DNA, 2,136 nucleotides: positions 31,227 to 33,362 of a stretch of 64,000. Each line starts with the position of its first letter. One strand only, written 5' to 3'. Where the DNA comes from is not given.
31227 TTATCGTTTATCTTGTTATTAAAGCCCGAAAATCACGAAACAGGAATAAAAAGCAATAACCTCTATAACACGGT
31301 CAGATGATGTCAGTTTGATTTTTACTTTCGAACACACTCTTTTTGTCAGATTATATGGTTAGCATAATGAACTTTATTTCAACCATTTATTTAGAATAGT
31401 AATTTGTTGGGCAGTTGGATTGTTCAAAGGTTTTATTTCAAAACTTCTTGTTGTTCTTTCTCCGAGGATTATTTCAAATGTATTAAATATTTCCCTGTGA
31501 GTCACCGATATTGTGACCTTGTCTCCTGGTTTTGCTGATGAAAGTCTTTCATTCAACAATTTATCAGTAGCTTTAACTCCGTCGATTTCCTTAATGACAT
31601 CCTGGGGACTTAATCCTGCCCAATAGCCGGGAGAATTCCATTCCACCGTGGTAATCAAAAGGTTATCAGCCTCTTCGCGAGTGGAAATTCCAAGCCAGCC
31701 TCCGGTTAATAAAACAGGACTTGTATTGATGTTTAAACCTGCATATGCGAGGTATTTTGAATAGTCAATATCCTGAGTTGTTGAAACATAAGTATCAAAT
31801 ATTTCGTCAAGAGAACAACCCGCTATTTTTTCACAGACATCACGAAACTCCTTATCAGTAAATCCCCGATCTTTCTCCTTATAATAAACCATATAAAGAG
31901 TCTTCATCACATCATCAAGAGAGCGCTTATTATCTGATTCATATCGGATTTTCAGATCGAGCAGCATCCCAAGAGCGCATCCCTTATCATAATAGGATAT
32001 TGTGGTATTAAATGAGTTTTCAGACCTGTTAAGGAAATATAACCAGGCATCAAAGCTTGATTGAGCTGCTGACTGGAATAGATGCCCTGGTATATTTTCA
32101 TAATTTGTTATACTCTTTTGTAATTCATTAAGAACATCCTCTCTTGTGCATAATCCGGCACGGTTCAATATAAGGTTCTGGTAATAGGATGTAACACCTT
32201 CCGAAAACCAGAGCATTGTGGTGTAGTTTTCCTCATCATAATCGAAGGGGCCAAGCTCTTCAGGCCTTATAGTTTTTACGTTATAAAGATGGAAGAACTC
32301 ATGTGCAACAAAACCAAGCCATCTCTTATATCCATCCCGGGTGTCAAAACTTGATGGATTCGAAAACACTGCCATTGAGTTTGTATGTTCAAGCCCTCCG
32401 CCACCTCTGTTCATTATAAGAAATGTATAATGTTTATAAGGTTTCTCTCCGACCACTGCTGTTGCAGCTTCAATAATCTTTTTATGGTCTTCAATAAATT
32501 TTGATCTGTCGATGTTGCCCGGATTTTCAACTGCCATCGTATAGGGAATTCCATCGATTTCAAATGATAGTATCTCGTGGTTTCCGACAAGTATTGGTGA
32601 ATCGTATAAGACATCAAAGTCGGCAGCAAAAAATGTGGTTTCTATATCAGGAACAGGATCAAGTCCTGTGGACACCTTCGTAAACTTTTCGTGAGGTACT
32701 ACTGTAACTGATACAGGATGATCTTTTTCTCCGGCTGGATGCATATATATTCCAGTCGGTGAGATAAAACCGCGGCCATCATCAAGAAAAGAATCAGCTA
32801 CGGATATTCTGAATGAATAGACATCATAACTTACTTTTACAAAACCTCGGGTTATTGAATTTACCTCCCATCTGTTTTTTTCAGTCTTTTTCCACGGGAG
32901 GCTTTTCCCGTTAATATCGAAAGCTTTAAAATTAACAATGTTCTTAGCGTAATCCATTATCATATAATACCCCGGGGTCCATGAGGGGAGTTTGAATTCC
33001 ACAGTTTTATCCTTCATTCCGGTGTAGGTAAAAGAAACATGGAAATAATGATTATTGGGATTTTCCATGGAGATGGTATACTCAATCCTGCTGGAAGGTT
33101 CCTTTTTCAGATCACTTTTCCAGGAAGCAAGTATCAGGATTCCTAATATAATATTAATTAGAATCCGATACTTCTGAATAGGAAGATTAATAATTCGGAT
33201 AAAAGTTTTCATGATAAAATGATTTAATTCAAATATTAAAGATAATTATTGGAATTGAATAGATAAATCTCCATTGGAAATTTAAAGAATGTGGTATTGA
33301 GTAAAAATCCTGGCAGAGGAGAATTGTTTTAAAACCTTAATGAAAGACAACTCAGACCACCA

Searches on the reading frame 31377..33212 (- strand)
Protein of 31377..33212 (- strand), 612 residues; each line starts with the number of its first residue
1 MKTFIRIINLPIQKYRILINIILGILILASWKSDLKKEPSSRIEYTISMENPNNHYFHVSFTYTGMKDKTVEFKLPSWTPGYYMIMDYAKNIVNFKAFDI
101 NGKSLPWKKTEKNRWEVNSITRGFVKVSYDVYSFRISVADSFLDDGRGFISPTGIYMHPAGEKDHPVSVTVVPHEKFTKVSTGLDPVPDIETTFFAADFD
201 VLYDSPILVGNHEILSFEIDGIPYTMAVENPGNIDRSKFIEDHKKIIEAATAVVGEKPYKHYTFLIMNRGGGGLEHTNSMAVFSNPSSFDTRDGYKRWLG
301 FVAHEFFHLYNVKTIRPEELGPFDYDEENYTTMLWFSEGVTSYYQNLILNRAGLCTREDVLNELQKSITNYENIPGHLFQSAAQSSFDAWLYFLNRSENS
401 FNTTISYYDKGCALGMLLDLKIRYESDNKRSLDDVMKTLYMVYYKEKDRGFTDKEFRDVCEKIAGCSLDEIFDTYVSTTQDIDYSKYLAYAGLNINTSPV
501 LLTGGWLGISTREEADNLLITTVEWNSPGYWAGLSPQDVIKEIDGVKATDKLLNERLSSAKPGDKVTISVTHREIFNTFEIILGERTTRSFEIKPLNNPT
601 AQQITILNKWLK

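Call 41: search_protein_families(library=pfam, proteins=[window:31377-33212:-], max_evalue=0.00001)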
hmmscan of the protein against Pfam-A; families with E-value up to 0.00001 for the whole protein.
window:31377-33212:- (612 aa): 3 families
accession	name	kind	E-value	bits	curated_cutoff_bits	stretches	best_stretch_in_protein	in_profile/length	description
PF17899.6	Peptidase_M61_N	-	2.4e-50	171.2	23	1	44-211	1-168/168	Peptidase M61 N-terminal domain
PF05299.18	Peptidase_M61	-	1e-42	145.7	22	1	299-412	3-116/118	M61 glycyl aminopeptidase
PF13180.12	PDZ_2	-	4.1e-09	37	27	1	506-581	2-78/80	PDZ domain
